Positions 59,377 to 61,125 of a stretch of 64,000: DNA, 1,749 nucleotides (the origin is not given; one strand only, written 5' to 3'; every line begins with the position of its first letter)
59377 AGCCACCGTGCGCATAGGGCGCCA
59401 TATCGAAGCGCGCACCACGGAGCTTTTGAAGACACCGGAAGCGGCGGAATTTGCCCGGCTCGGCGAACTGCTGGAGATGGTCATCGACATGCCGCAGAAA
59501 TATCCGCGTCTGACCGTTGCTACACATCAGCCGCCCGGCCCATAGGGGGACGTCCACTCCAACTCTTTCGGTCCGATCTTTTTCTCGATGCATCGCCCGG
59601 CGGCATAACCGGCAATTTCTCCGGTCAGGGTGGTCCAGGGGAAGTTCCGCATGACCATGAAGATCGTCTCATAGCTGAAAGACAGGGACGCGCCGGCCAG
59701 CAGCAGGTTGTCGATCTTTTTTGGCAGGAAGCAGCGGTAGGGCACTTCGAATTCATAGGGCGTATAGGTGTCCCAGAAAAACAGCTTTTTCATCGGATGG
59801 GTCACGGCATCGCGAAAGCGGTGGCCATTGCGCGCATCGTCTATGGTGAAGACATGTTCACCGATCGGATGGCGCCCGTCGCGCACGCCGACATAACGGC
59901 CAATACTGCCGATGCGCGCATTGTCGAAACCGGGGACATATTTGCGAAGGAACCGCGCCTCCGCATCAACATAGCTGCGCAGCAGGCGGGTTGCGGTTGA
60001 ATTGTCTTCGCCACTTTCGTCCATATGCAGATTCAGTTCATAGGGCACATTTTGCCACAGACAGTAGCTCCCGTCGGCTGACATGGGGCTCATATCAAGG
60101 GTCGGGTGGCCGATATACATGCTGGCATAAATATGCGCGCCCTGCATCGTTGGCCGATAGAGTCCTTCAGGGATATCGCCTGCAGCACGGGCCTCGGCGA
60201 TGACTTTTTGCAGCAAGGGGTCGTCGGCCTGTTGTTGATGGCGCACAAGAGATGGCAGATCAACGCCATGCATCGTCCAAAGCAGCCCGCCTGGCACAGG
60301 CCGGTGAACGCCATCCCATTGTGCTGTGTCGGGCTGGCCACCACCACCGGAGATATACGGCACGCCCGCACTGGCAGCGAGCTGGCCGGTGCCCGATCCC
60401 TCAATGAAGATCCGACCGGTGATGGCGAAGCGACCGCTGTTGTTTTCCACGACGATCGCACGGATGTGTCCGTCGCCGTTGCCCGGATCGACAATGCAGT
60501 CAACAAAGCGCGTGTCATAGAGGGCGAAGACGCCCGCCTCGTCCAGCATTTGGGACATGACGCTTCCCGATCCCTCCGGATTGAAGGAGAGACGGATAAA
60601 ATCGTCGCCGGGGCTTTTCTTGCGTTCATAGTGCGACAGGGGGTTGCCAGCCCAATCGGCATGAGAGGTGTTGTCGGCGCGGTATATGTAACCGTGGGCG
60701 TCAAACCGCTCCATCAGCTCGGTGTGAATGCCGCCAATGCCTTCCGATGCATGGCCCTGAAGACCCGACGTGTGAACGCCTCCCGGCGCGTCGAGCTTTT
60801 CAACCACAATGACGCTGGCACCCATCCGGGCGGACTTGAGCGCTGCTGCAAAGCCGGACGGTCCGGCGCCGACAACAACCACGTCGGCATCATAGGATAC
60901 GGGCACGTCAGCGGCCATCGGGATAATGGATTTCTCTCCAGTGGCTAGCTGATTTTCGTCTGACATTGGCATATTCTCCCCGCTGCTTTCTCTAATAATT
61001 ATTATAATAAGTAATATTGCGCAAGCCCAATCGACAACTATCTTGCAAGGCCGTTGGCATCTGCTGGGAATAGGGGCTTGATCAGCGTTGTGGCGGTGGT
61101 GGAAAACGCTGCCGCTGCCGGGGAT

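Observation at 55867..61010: Self-contained TRAP + HpaR-like MarR + single FAD enzyme islet inserted in core genome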

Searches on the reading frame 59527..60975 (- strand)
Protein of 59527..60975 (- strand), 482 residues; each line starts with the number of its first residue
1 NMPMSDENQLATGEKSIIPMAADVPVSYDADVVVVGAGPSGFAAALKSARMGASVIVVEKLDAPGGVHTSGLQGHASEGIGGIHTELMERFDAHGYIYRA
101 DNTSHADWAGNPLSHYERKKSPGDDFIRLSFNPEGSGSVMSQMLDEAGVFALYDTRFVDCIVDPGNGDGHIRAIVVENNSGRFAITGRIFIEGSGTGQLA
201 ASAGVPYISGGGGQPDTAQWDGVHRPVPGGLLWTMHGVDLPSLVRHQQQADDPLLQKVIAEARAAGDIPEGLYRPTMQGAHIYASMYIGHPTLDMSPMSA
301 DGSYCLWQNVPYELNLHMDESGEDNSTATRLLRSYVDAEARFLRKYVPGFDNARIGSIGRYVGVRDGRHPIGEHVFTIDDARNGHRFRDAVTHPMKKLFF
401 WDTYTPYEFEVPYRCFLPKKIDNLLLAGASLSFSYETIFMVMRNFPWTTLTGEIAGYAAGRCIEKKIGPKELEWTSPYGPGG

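Call 3: search_protein_families(library=pfam, proteins=[window:59527-60975:-])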
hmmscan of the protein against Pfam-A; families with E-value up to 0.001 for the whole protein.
window:59527-60975:- (482 aa): 10 families
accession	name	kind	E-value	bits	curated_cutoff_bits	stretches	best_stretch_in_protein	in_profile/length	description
PF12831.13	FAD_oxidored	-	2.7e-63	215.1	27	1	31-473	1-408/416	FAD dependent oxidoreductase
PF01266.30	DAO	-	1.1e-06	28.9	27.9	1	31-73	1-42/353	FAD dependent oxidoreductase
PF00890.30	FAD_binding_2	-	4.4e-06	26.6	20.4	1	31-69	1-38/414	FAD binding domain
PF01946.23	Thi4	-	6.4e-06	26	26.2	1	29-71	17-60/235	Thi4 family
PF01134.28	GIDA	-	6.7e-06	25.8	22.1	1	31-65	1-36/391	Glucose inhibited division protein A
PF13450.12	NAD_binding_8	-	3.2e-05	24.6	21.9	1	34-70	1-37/68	NAD(P)-binding Rossmann-like domain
PF03486.20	HI0933_like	-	9.8e-05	22.3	50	1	31-65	2-36/244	HI0933-like protein Rossmann domain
PF01494.25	FAD_binding_3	-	0.0001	22.1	22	1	29-63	1-35/349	FAD binding domain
PF07992.20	Pyr_redox_2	-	0.0002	21.3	26.1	1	31-63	2-31/291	Pyridine nucleotide-disulphide oxidoreductase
PF01262.27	AlaDh_PNT_C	-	0.00079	19.4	23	0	17-60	16-59/214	Alanine dehydrogenase/PNT, C-terminal domain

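Call 4: search_protein_families(library=ncbifam, proteins=[window:59527-60975:-])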
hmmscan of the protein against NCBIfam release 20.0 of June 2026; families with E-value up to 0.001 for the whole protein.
window:59527-60975:- (482 aa): 56 families (the best 25 are shown)
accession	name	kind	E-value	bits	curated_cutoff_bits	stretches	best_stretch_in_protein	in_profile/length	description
TIGR01350.1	lipoamide_DH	equivalog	4.4e-08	32.3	408.8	1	30-67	2-38/461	dihydrolipoyl dehydrogenase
NF003585.0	PRK05249.1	equivalog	5.6e-08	31.8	465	1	27-69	4-46/464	Si-specific NAD(P)(+) transhydrogenase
TIGR02032.1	GG-red-SF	subfamily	6.3e-08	32.6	158.8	1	31-71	2-42/297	geranylgeranyl reductase family protein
TIGR01372.1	soxA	subfamily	1.1e-07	30.1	1164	1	29-68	168-207/996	sarcosine oxidase subunit alpha family protein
NF005511.0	PRK07121.1-4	equivalog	2.2e-07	29.7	466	1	24-71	15-62/553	FAD-binding protein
NF004789.0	PRK06134.1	subfamily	3.3e-07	29.3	747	1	20-68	3-51/581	FAD-dependent oxidoreductase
TIGR01316.1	gltA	equivalog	3.8e-07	29.3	471.75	1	29-72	133-176/449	NADPH-dependent glutamate synthase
NF009477.0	PRK12843.1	equivalog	7e-07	28.1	758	1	23-68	10-55/578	FAD-dependent oxidoreductase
TIGR03997.1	mycofact_OYE_2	equivalog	1e-06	27.5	793.15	1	30-75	380-425/645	mycofactocin system FadH/OYE family oxidoreductase 2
TIGR01813.1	flavo_cyto_c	subfamily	1.8e-06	27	285.45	1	31-66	1-37/444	flavocytochrome c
NF005882.1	PRK07843.1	equivalog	2.4e-06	26.2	788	1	30-67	2-39/547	3-oxosteroid 1-dehydrogenase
TIGR00292.1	TIGR00292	equivalog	2.5e-06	26.9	148.3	1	29-71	21-63/254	sulfide-dependent adenosine diphosphate thiazole synthase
NF009410.0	PRK12771.1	subfamily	3.4e-06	25.9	516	1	31-69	140-178/566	NAD(P)-binding protein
NF005512.0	PRK07121.1-5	subfamily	4.2e-06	25.6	812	1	17-68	7-60/489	FAD-binding protein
NF053717.1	VnlPnlRedVprA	equivalog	4.8e-06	25.7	600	1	29-67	6-44/481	vinyl phenol reductase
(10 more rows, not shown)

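Call 10: search_solved_structures(query=window:59527-60975:-, max_evalue=0.01, show_alignments=1)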
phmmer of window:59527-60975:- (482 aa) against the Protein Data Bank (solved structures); distinct sequences matched with E-value up to 0.01: 104 (the best 60 are shown).
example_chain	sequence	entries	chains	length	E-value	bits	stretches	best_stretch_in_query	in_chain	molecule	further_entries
3rnm_A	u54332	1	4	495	9.7e-07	31.2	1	21-67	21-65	Dihydrolipoyl dehydrogenase, mitochondrial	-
3urh_A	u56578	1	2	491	9.9e-07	31.1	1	31-67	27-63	Dihydrolipoyl dehydrogenase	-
6i4p_A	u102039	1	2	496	1e-06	31.1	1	21-67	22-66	Dihydrolipoyl dehydrogenase, mitochondrial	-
5j5z_A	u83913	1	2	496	1.3e-06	30.7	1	21-67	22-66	Dihydrolipoyl dehydrogenase, mitochondrial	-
7zyt_A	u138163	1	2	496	1.3e-06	30.7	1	21-67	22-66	Dihydrolipoyl dehydrogenase, mitochondrial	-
6hg8_A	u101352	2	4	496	1.3e-06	30.7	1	21-67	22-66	Dihydrolipoyl dehydrogenase, mitochondrial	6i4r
6i4s_A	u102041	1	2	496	1.3e-06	30.7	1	21-67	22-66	Dihydrolipoyl dehydrogenase, mitochondrial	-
6i4q_A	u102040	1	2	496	1.3e-06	30.7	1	21-67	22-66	Dihydrolipoyl dehydrogenase, mitochondrial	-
6i4t_A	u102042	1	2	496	1.3e-06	30.7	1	21-67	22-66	Dihydrolipoyl dehydrogenase, mitochondrial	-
6i4z_A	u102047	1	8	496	1.3e-06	30.7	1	21-67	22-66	Dihydrolipoyl dehydrogenase, mitochondrial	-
7psc_A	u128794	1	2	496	1.3e-06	30.7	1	21-67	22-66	Dihydrolipoyl dehydrogenase, mitochondrial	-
6i4u_A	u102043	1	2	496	1.3e-06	30.7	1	21-67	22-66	Dihydrolipoyl dehydrogenase, mitochondrial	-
5nhg_A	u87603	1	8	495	1.6e-06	30.5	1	22-67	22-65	Dihydrolipoyl dehydrogenase, mitochondrial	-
1zmc_A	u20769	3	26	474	4.1e-06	29.1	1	25-67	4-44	Dihydrolipoyl dehydrogenase, mitochondrial | Dihydrolipoyl dehydrogenase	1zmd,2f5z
1zy8_A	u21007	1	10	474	4.2e-06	29.1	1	25-67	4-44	Dihydrolipoyl dehydrogenase, mitochondrial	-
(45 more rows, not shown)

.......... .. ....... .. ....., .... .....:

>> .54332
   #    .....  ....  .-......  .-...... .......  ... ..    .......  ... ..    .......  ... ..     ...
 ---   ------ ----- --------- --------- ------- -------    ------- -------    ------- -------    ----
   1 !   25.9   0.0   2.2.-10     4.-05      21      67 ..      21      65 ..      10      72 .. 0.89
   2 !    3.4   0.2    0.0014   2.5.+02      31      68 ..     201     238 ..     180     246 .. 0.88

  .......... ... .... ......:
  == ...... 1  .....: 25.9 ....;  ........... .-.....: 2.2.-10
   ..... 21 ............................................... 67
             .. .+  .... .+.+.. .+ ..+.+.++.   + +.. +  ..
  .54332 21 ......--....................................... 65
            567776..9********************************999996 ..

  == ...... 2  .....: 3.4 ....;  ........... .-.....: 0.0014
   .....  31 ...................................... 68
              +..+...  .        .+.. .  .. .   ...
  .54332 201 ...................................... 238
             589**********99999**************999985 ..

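Call 20: find_homologous_proteins(query=window:59527-60975:-, max_evalue=1e-10)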
Query window:59527-60975:- (482 aa): 671 proteins with E <= 1e-10 among 8000 candidates; the best 120 are listed.
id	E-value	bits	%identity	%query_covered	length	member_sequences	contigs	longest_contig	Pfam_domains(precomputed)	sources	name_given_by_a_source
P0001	0.0e+0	1095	97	99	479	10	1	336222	PF01266.31,PF00890.31,PF12831.14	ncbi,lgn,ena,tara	tara:strand:- start:93145 stop:94584 length:1440 start_codon:yes stop_codon:yes gene_type:complete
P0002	1.5e-285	966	86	99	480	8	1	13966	PF01946.24,PF01266.31,PF13450.13,PF00890.31,PF01134.29,PF12831.14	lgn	-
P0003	1.9e-273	926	83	99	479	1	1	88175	PF01946.24,PF01266.31,PF12831.14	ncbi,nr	ncbi:MAG: FAD-dependent oxidoreductase [Pseudomonadota bacterium]|nr:FAD-dependent oxidoreductase [P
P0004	1.1e-266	904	81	96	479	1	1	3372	PF01946.24,PF01266.31,PF13450.13,PF00890.31,PF03486.21,PF01134.29,PF12831.14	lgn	-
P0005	3.8e-264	895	81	90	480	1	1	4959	PF01266.31,PF13450.13,PF00890.31,PF07992.21,PF01134.29,PF01494.26,PF12831.14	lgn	-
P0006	4.4e-264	895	80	98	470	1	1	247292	PF01266.31,PF13450.13,PF00890.31,PF01134.29,PF12831.14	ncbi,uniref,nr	ncbi:FAD-dependent oxidoreductase [Mesobacterium pallidum]|uniref:FAD-dependent oxidoreductase n=1 T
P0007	2.2e-262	889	78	99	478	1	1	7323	PF01946.24,PF01266.31,PF00890.31,PF01134.29,PF12831.14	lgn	-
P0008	2.4e-260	883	78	100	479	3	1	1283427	PF01946.24,PF01266.31,PF13450.13,PF00890.31,PF07992.21,PF01134.29,PF12831.14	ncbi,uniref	ncbi:MAG: FAD-dependent oxidoreductase [Vannielia sp.]|uniref:FAD-dependent oxidoreductase n=1 Tax=V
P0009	3.1e-258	876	77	99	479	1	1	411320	PF01946.24,PF01266.31,PF13450.13,PF00890.31,PF07992.21,PF01134.29,PF12831.14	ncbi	ncbi:MAG: FAD-dependent oxidoreductase [Burkholderiaceae bacterium]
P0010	9.3e-255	864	79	96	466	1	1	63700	PF01946.24,PF00890.31,PF01134.29,PF12831.14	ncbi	-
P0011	2.1e-253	860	78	96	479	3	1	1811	PF01946.24,PF01266.31,PF13450.13,PF00890.31,PF07992.21,PF01134.29,PF12831.14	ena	-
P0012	3.1e-251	853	78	96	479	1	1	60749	PF01266.31,PF00890.31,PF07992.21,PF12831.14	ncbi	ncbi:MAG: FAD-dependent oxidoreductase [Burkholderiaceae bacterium]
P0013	2.3e-240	817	75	96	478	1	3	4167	PF13450.13,PF00890.31,PF07992.21,PF03486.21,PF01134.29,PF12831.14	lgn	-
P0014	4.6e-240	816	73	99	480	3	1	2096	PF13450.13,PF00890.31,PF07992.21,PF12831.14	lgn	-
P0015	2.3e-233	794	72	98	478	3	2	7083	PF01946.24,PF01266.31,PF00890.31,PF07992.21,PF01134.29,PF12831.14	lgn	-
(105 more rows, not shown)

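Call 23: find_related_loci(query=A1, collection=genome_contigs, flank=9000)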
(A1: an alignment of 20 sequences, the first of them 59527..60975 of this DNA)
Query A1 (482 aa) in genome_contigs; peptide patterns used: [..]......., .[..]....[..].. (x = any residue, [..] = any of these).
171 stretches matched a pattern; 136 encode a relative of the query (tblastn E <= 1e-3); the best 80 are kept; 80 distinct loci.
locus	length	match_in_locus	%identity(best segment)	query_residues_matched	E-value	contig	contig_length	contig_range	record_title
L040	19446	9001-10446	98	1-482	0e+0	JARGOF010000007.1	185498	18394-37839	MAG: Rhizobiaceae bacterium isolate bin_ce_oilr1.030 NODE_84_length_185498_cov_8.180837, whole genome shotgun sequence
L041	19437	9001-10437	82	4-482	0e+0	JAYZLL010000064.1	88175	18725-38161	MAG: Pseudomonadota bacterium isolate XB_MAG305 DB_MAG305_0064, whole genome shotgun sequence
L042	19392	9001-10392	79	8-475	0e+0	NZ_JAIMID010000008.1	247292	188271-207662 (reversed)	Mesobacterium pallidum strain T40-1 T40-1_Scaffold8_length_247292_cov_122.045, whole genome shotgun sequence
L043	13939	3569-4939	79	21-482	0e+0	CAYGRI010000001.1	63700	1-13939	MAG TPA_asm: uncultured Maritimibacter sp. isolate ERP117304_co3_248 genome assembly, contig: NODE_670_length_63700_cov_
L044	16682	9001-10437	77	4-482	0e+0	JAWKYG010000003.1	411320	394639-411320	MAG: Burkholderiaceae bacterium isolate AC1.99 AC1.99.fa-3, whole genome shotgun sequence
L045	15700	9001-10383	78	22-482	0e+0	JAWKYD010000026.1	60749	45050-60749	MAG: Burkholderiaceae bacterium isolate ABC1.96 ABC1.96.fa-26, whole genome shotgun sequence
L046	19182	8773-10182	70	15-478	0e+0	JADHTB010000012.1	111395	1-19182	MAG: Alphaproteobacteria bacterium isolate BS150m-G9 BS-150m-C92, whole genome shotgun sequence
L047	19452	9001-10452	71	1-482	0e+0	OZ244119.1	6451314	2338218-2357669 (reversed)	MAG: Hyphomicrobiaceae bacterium isolate 4e06bc6d-1cfb-4cf4-851b-7c7f8a5613a8 genome assembly, chromosome: 1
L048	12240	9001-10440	69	8-478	0e+0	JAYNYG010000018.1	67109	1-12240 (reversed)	MAG: Alphaproteobacteria bacterium isolate 139558_S160_concoct_bins.tsv.071_sub NODE_248_length_67109_cov_6.736377, whol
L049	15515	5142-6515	71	21-478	0e+0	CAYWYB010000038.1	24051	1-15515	MAG TPA_asm: uncultured Rhodospirillaceae bacterium isolate SRP167671_co2_53 genome assembly, contig: NODE_2818_length_2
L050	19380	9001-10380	70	21-480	0e+0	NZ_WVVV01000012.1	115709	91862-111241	Chelativorans sp. ZYF759 scaffold_11, whole genome shotgun sequence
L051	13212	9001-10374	71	21-478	0e+0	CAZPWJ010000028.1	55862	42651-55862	MAG TPA_asm: uncultured Rhodospirillaceae bacterium isolate SRP200020_co5_209 genome assembly, contig: NODE_800_length_5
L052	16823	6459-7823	69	24-478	0e+0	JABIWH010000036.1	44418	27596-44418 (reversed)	MAG: Rhodospirillaceae bacterium isolate SI072_bin90 k141_512061, whole genome shotgun sequence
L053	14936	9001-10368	68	23-478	0e+0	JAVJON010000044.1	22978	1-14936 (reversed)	MAG: Sneathiellaceae bacterium isolate A1-SPW-23 k141_37018, whole genome shotgun sequence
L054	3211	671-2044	66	21-478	0e+0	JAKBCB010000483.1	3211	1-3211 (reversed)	MAG: Proteobacteria bacterium isolate ZJ5.bin38 NODE_44781_length_3211_cov_1.220169, whole genome shotgun sequence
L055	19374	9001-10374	69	21-478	0e+0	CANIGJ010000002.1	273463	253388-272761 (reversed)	MAG: Rhodospirillaceae bacterium isolate RE-9nov16-338 genome assembly, contig: RE-9nov16-C18, whole genome shotgun sequ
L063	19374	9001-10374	68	21-478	0e+0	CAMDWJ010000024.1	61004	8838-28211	MAG: Caenispirillum bisanense isolate MsH-01oct19-170 genome assembly, contig: MsH-01oct19-C674, whole genome shotgun se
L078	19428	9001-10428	63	4-478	0e+0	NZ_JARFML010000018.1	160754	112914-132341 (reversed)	Bradyrhizobium yuanmingense strain ALSPC2050 NODE_18_length_160754_cov_19.4533, whole genome shotgun sequence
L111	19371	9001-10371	60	21-477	3e-178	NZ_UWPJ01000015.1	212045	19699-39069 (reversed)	Pigmentiphaga humi isolate dnA1, whole genome shotgun sequence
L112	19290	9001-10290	61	46-477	1e-178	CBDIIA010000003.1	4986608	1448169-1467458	MAG: Pseudorhodoferax sp. isolate 7638a5db-cf6e-44a2-a741-77b0d0781027 genome assembly, contig: contig_3, whole genome s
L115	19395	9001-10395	60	16-477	1e-177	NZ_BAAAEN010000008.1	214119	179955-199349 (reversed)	Pigmentiphaga daeguensis strain JCM 14330 sequence08, whole genome shotgun sequence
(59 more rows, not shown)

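Call 38: predict_structure(alignment_id=A1)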
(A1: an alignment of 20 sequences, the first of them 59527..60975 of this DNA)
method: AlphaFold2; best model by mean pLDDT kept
length: 482 residues; sequences in the alignment: 20
mean_pLDDT: 71.9   pTM: 0.77
mean pLDDT of the five models: 71.9, 67.0, 62.5, 60.3, 59.2
residues with pLDDT >= 90: 108; 70-90: 159; 50-70: 130; < 50: 85
segments of 3 or more residues with pLDDT < 50: 1-14, 17-20, 66-73, 110-126, 210-215, 226-228, 277-295, 360-367, 480-482
pLDDT, mean of each block of 10 residues (from residue 1): 41 47 85 90 95 95 58 53 83 75 58 42 51 67 95 90 88 93 96 81 75 48 54 74 64 63 80 55 37 49 67 58 68 81 83 74 50 84 89 77 75 90 84 62 64 93 97 81 32
secondary structure, 60 per line:
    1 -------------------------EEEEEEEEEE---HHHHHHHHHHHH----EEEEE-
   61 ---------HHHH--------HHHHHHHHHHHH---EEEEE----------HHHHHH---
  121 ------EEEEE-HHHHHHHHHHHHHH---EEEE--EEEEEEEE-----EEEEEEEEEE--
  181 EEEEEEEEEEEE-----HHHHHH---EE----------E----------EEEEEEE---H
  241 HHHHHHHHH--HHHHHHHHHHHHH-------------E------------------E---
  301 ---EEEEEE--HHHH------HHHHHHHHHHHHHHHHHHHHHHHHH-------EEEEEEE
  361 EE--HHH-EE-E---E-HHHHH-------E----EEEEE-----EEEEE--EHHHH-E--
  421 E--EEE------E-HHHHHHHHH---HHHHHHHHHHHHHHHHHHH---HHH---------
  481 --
elements in order: E26-35 H39-50 E55-59 H70-73 H82-93 E97-101 H112-117 E127-131 H133-146 E150-153 E156-163 E169-178 E181-192 H198-203 E230-236 H240-249 H252-264 E304-309 H312-315 H322-346 E354-362 H378-382 E395-399 E405-409 H413-416 E424-426 H435-443 H447-465

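Call 40: fold_search(model_id=the predicted structure, library=pdb)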
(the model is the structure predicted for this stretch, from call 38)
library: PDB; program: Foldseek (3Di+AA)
matches with E <= 10: 1958; with E <= 0.001: 1284
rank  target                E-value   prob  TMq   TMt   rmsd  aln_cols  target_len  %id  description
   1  3oz2                  2.0e-12  1.00  0.42  0.49   8.1       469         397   12  Crystal structure of a geranylgeranyl bacteriochlorophyll reductase-like (Ta0516) from Thermoplasma acidophilum at 1.60  (released 2010-10-27)
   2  9qm2                  4.6e-11  1.00  0.38  0.35  10.7       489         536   13  Crystal Structure of the flavoprotein monooxygenase RslO9 from Streptomyces bottropensis (released 2026-02-11)
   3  3m0o_A                8.2e-11  1.00  0.31  0.37  11.4       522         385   12  Crystal Structure of the Lys265Met mutant of monomeric sarcosine oxidase (released 2010-04-21)
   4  3vqr_A                8.7e-11  1.00  0.34  0.38  12.1       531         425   13  Structure of a dye-linked L-proline dehydrogenase mutant from the aerobic hyperthermophilic archaeon, Aeropyrum pernix (released 2012-04-25)
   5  9qm3                  9.2e-11  1.00  0.37  0.34  10.6       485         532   14  Crystal Structure of the flavoprotein monooxygenase RslO9 from Streptomyces bottropensis (alternative loop conformation) (released 2026-02-11)
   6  8zop                  1.2e-10  1.00  0.40  0.46   9.4       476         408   13  Structure of FasV in complex with FAD (released 2025-04-02)
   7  3axb                  1.2e-10  1.00  0.34  0.38  12.5       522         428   13  Structure of a dye-linked L-proline dehydrogenase from the aerobic hyperthermophilic archaeon, Aeropyrum pernix (released 2012-04-04)
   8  9qm4                  1.4e-10  1.00  0.38  0.34  10.2       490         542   12  Crystal Structure of the flavoprotein monooxygenase RslO9 from Streptomyces bottropensis (alternative N-terminus) (released 2026-02-11)
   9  6ain_B                2.9e-10  1.00  0.41  0.49   9.6       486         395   12  Crystal structure of p-nitrophenol 4-monooxygenase PnpA from Pseudomonas putida DLL-E4 (released 2018-10-31)
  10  3m12_B                2.9e-10  1.00  0.31  0.37  11.9       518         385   12  Crystal Structure of the Lys265Arg phosphate-crytsallized mutant of monomeric sarcosine oxidase (released 2010-04-21)
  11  7koe_C                3.3e-10  1.00  0.37  0.40  10.3       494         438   12  Electron bifurcating flavoprotein Fix/EtfABCX (released 2021-01-20)
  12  3m12_A                3.5e-10  1.00  0.29  0.35  11.7       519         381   13  Crystal Structure of the Lys265Arg phosphate-crytsallized mutant of monomeric sarcosine oxidase (released 2010-04-21)
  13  7vwp_B                3.7e-10  1.00  0.38  0.38   8.8       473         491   12  Structure of the flavin-dependent monooxygenase FlsO1 from the biosynthesis of fluostatinsin (released 2022-09-21)
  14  2qa2                  3.7e-10  1.00  0.37  0.37   8.4       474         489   12  Crystal structure of CabE, an aromatic hydroxylase from angucycline biosynthesis, determined to 2.7 A resolution (released 2007-08-14)
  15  3bhk_A                3.7e-10  1.00  0.32  0.38  11.5       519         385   12  Crystal structure of R49K mutant of monomeric sarcosine oxidase crystallized in phosphate as precipitant (released 2008-02-26)
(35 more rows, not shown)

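Call 43: search_protein_families(library=pfam, proteins=[L041:7676-8950:-, L041:5620-7587:-, L042:11150-12436:+, L078:7990-8979:+, L078:6298-7185:+, L078:7158-7982:+, L078:5643-6206:-, L078:10364-11428:+, L111:5654-6508:+, L112:6918-7772:-])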
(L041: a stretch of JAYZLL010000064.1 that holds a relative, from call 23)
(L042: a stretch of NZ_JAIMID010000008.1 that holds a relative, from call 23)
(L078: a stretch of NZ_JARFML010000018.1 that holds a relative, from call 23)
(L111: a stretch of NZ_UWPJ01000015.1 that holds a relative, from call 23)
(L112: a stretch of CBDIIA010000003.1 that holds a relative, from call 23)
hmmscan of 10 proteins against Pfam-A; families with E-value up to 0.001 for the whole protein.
L041:7676-8950:- (424 aa): 2 families
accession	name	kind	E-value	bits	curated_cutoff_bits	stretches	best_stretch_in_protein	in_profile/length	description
PF16868.10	NMT1_3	-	3.2e-06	27.4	27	1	104-354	48-289/289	NMT1-like family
PF09084.16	NMT1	-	1.4e-05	25.6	20.5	1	150-222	75-144/216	NMT1/THI5 like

L041:5620-7587:- (655 aa): 1 family
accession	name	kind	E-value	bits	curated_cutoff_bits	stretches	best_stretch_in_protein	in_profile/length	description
PF06808.19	DctM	-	1e-74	252.3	23.8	1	133-568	2-408/413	Tripartite ATP-independent periplasmic transporter, DctM component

L042:11150-12436:+ (428 aa): 2 families
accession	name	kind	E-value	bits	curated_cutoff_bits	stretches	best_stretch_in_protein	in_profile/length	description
PF04412.18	AcnX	-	2.1e-119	399.3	31.5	1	5-416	1-400/400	Aconitase X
PF00330.25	Aconitase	-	0.00036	20.1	28.7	1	299-373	333-414/463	Aconitase family (aconitate hydratase)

L078:7990-8979:+ (329 aa): 1 family
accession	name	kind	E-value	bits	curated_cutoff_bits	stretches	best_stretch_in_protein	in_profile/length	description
PF09084.16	NMT1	-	0.0009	19.6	20.5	0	91-192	47-146/216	NMT1/THI5 like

L078:6298-7185:+ (295 aa): 1 family
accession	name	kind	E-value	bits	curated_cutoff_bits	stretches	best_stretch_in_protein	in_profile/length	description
PF00528.27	BPD_transp_1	-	8.7e-17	61.9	26.4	1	116-281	1-178/184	Binding-protein-dependent transport system inner membrane component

L078:7158-7982:+ (274 aa): 1 family
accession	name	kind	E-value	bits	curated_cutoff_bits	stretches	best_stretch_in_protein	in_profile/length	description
PF00005.33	ABC_tran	-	3.3e-33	115.6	25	1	40-181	3-136/137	ABC transporter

L078:5643-6206:- (187 aa): 1 family
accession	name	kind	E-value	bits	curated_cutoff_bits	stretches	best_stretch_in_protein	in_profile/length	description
PF01047.28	MarR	-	6.9e-05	23.1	24.6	1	74-123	1-50/59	MarR family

L078:10364-11428:+ (354 aa): 1 family
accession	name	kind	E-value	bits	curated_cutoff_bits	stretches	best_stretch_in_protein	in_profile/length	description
PF03401.19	TctC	-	1e-39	137.2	27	1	77-350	1-273/274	Tripartite tricarboxylate transporter family receptor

L111:5654-6508:+ (284 aa): 5 families
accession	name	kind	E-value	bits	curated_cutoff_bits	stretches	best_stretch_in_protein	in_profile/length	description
PF01614.24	IclR_C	-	1.4e-42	145.6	24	1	100-268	5-173/174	Bacterial transcriptional regulator IclR C-terminal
PF09339.16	HTH_IclR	-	1.4e-14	54.1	22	1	29-78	1-50/52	IclR helix-turn-helix domain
PF12802.13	MarR_2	-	1.2e-06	29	27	1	34-78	8-52/61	MarR family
PF13412.12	HTH_24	-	0.00021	21.2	21.9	1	34-77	6-48/48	Winged helix-turn-helix DNA-binding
PF01978.25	TrmB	-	0.00071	19.8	25.6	0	45-82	21-58/68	Sugar-specific transcriptional regulator TrmB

L112:6918-7772:- (284 aa): 2 families
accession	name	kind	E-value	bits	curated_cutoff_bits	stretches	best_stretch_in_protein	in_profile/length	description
PF09339.16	HTH_IclR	-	7.1e-09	35.7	22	1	9-53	1-45/52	IclR helix-turn-helix domain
PF01614.24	IclR_C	-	9.6e-09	35.5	24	1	84-262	9-173/174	Bacterial transcriptional regulator IclR C-terminal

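Call 54: find_encoding_contigs(protein=P0006, flank=10000, max_places=1)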
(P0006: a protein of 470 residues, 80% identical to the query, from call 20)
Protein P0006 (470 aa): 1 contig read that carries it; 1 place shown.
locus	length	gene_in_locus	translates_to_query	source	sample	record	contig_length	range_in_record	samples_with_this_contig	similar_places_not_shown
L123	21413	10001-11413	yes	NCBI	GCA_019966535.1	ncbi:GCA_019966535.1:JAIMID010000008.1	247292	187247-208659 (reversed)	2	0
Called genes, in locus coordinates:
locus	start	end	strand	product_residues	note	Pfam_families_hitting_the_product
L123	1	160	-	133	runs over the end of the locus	PF00042:Globin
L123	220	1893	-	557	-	-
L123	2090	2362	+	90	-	-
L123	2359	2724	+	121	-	PF00072:Response_reg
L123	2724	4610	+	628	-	PF01627:Hpt, PF02895:H-kinase_dim, PF02518:HATPase_c, PF01584:CheW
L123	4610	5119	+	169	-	PF01584:CheW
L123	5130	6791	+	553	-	PF12729:4HB_MCP_1, PF00672:HAMP, PF00015:MCPsignal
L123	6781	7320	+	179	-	PF01584:CheW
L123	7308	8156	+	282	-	PF03705:CheR_N, PF08242:Methyltransf_12 (faint), PF01739:CheR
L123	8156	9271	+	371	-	PF00072:Response_reg, PF01339:CheB_methylest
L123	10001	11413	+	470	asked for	PF00890:FAD_binding_2 (weak), PF01134:GIDA (faint), PF01266:DAO (weak), PF12831:FAD_oxidored, PF13450:NAD_binding_8 (weak)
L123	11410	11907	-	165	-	PF01047:MarR, PF12802:MarR_2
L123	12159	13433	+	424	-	PF04412:AcnX, PF28403:AcnX_2nd, PF28406:AcnX_3rd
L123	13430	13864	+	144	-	PF01989:AcnX_swivel_put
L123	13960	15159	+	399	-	PF16868:NMT1_3, PF12974:Phosphonate-bd (weak), PF09084:NMT1 (weak)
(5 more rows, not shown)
